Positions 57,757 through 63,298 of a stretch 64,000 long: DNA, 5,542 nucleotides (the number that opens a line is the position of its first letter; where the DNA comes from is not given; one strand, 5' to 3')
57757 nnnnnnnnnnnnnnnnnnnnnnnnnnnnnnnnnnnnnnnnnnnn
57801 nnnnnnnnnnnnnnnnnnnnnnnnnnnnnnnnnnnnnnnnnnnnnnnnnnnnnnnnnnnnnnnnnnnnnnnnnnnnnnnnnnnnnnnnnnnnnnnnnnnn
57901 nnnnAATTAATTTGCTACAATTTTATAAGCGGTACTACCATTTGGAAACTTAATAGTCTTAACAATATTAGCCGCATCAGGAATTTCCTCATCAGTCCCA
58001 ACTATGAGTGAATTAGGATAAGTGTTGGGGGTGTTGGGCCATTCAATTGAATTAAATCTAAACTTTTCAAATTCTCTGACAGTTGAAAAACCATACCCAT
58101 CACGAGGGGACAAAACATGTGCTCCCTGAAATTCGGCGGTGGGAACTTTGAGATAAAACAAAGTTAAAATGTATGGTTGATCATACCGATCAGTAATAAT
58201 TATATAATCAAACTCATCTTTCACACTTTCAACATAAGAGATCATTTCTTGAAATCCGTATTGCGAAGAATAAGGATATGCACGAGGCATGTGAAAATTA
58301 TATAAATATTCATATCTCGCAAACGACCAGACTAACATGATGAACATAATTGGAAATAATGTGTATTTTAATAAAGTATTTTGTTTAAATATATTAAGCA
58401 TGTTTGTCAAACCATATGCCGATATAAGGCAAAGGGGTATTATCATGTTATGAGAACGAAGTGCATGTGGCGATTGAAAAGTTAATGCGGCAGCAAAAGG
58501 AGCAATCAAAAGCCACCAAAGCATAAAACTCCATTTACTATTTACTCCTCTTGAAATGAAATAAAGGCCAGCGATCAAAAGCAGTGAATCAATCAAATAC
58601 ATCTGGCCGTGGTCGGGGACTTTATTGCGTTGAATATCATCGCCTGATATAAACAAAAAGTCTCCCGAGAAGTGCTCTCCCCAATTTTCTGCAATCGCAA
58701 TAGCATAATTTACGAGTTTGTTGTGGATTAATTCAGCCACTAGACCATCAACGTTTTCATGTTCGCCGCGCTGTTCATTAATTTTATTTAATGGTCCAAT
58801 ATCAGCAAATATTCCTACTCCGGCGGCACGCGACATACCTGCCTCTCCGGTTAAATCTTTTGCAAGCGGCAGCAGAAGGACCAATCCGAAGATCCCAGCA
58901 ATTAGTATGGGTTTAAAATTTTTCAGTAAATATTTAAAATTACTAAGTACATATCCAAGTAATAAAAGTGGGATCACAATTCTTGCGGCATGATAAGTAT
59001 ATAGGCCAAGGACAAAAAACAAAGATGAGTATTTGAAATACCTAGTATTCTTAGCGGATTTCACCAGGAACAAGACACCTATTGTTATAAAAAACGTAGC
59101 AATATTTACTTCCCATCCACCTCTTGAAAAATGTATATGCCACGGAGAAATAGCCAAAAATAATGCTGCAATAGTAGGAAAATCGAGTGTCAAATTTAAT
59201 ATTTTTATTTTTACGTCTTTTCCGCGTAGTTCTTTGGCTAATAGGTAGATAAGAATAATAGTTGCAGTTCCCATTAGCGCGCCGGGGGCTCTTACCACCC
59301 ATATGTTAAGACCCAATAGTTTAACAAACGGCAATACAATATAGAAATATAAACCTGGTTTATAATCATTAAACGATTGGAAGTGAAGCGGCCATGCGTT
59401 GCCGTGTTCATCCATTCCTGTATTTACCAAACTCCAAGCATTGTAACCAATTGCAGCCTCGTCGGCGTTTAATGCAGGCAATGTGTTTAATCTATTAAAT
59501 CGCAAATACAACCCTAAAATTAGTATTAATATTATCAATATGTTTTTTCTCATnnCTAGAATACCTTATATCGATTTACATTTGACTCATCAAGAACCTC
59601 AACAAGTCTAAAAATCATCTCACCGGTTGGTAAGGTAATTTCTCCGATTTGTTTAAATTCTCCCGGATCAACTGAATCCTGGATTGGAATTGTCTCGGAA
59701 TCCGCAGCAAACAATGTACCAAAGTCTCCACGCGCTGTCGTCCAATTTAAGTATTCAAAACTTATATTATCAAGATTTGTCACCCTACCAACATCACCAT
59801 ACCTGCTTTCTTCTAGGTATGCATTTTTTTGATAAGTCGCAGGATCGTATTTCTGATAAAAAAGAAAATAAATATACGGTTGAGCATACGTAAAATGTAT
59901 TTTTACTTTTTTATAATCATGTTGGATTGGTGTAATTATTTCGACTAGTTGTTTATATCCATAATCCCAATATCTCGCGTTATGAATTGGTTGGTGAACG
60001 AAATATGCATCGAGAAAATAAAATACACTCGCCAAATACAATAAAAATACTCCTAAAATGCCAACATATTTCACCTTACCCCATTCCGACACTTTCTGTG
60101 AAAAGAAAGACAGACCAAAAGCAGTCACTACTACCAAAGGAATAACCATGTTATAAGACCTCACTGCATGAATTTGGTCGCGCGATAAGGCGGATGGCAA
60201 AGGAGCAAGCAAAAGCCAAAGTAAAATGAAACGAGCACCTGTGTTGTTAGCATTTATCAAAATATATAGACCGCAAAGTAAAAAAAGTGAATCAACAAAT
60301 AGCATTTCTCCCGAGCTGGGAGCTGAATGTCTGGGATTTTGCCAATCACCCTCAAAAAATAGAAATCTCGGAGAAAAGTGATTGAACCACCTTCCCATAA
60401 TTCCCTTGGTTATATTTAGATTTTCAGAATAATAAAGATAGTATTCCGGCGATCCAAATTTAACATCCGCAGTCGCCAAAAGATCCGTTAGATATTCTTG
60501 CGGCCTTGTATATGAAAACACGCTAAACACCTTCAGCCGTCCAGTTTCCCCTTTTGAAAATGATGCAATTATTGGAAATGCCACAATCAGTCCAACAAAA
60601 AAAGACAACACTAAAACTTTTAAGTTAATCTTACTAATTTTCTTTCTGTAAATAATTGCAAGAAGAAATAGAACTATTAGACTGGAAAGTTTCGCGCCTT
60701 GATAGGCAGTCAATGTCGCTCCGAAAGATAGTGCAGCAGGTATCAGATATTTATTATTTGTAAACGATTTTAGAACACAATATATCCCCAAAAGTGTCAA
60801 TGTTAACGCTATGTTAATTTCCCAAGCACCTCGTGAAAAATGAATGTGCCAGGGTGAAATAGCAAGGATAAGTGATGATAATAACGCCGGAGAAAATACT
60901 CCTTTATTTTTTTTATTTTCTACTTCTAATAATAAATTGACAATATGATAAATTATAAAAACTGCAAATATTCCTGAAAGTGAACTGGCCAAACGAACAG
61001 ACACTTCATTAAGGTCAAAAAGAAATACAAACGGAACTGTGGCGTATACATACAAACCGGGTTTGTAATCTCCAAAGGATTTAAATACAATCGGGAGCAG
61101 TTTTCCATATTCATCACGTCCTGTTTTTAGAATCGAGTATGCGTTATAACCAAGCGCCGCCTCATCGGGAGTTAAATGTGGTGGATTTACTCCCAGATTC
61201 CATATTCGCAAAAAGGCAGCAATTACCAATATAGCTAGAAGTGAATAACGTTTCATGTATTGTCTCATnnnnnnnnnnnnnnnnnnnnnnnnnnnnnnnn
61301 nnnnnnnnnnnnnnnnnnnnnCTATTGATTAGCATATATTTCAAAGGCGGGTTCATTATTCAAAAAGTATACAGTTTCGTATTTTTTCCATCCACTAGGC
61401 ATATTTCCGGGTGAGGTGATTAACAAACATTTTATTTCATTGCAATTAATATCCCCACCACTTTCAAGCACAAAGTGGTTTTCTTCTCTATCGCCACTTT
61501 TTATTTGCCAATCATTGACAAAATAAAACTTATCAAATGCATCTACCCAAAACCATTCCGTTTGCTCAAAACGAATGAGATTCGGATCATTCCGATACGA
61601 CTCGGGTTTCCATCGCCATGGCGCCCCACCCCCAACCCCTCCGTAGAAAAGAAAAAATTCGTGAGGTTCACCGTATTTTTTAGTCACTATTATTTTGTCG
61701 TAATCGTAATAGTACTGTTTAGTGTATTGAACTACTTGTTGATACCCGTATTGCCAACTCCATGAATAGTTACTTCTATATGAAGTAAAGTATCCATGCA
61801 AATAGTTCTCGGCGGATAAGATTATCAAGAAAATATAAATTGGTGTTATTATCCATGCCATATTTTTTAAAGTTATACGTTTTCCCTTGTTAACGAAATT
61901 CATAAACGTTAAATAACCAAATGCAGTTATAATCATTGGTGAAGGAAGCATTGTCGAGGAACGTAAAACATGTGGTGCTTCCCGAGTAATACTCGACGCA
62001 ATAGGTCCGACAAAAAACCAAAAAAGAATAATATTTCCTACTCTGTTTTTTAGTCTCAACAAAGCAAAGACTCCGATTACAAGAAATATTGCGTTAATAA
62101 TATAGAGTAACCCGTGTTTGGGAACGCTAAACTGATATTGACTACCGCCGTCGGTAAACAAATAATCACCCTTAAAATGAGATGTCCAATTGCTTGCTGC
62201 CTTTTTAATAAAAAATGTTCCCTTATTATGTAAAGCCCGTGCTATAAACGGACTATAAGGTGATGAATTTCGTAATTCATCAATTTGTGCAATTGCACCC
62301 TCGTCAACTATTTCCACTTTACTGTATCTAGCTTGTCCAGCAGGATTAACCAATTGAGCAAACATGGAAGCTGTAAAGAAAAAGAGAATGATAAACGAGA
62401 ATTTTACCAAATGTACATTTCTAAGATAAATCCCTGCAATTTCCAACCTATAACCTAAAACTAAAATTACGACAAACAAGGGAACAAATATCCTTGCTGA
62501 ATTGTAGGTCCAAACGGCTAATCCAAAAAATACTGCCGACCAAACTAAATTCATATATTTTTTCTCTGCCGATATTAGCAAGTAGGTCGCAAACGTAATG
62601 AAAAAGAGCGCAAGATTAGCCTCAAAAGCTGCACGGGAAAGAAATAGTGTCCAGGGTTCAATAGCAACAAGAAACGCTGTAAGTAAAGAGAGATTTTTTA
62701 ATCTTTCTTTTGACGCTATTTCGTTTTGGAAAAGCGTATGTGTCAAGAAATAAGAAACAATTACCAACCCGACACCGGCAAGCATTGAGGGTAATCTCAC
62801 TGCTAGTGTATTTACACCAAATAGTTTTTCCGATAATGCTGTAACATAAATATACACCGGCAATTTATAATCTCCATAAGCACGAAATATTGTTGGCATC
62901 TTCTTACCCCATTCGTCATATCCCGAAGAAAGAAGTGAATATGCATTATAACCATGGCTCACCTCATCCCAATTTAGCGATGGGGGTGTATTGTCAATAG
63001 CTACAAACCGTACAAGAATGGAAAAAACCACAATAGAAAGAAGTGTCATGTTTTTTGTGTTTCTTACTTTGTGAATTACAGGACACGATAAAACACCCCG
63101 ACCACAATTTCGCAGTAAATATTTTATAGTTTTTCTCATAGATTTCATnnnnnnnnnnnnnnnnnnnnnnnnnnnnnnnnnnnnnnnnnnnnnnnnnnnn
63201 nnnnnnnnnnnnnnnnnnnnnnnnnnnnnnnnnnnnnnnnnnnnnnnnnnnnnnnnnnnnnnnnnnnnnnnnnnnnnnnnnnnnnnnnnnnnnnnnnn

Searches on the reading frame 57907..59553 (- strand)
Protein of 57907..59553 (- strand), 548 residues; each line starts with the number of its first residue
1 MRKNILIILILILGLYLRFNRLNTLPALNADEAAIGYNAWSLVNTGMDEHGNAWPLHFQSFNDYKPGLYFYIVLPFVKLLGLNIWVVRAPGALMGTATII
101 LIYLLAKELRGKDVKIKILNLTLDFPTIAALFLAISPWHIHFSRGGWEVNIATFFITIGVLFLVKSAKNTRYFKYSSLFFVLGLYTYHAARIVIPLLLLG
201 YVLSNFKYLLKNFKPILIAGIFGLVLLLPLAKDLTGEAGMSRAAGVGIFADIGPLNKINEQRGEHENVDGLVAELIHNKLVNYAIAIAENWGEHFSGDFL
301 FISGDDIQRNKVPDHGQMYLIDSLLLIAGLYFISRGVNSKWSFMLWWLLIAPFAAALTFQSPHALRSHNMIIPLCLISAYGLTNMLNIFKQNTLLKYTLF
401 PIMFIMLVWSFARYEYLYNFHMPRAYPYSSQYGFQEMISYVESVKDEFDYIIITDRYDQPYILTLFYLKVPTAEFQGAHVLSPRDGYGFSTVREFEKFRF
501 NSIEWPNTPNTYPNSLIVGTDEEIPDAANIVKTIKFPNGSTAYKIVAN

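Call 3: search_protein_families(library=pfam, proteins=[window:57907-59553:-], max_evalue=0.01)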
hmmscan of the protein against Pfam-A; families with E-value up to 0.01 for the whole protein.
window:57907-59553:- (548 aa): 1 family
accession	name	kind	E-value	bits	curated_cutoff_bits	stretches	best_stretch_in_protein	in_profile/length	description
PF13231.12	PMT_2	-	1.9e-06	28.6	26.1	1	65-229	2-156/160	Dolichyl-phosphate-mannose-protein mannosyltransferase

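Call 5: search_protein_families(library=ncbifam, proteins=[window:57907-59553:-], max_evalue=0.001)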
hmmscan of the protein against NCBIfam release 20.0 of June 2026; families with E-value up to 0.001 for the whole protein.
window:57907-59553:- (548 aa): 1 family
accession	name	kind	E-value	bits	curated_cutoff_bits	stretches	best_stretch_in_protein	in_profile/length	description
TIGR03663.1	TIGR03663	subfamily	1e-05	24.8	126.25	1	5-177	2-150/435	flippase activity-associated protein Agl23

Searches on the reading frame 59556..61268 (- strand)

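Call 3: search_protein_families(library=pfam, proteins=[window:59556-61268:-], max_evalue=0.01)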
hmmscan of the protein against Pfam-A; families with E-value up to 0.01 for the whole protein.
window:59556-61268:- (570 aa): 1 family
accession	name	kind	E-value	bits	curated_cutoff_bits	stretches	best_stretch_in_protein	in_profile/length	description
PF13231.12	PMT_2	-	3.1e-05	24.7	26.1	1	79-233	12-157/160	Dolichyl-phosphate-mannose-protein mannosyltransferase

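Call 5: search_protein_families(library=ncbifam, proteins=[window:59556-61268:-], max_evalue=0.001)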
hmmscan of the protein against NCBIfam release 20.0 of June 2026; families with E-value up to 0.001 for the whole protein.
window:59556-61268:- (570 aa): 0 families

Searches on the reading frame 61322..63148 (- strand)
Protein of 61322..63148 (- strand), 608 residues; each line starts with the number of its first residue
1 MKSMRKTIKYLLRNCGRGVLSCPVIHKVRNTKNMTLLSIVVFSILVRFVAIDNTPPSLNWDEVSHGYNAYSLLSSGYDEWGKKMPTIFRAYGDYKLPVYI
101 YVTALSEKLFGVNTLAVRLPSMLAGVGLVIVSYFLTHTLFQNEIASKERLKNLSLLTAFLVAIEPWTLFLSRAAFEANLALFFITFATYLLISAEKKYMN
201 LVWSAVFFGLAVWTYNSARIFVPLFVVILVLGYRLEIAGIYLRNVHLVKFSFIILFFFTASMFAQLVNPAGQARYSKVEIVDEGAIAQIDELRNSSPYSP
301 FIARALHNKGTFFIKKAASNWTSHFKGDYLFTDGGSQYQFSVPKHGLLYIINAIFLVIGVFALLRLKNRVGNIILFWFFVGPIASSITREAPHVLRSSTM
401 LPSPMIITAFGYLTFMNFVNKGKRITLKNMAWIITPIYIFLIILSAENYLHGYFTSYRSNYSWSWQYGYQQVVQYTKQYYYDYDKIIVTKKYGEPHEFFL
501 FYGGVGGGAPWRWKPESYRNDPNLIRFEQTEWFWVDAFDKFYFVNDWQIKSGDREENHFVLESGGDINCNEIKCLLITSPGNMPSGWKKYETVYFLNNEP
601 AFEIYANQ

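Call 6: search_protein_families(library=pfam, proteins=[window:61322-63148:-], max_evalue=0.001)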
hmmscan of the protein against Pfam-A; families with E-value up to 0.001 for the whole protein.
window:61322-63148:- (608 aa): 2 families
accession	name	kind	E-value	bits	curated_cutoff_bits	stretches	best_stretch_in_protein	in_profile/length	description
PF13231.12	PMT_2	-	3.2e-07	31.1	26.1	1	97-232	4-132/160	Dolichyl-phosphate-mannose-protein mannosyltransferase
PF02366.24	PMT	-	1.2e-06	28.7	22.7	1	38-215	2-182/245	Dolichyl-phosphate-mannose-protein mannosyltransferase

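Call 67: search_protein_families(library=ncbifam, proteins=[window:61322-63148:-], max_evalue=0.001)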
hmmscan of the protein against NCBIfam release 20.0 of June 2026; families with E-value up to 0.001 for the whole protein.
window:61322-63148:- (608 aa): 0 families
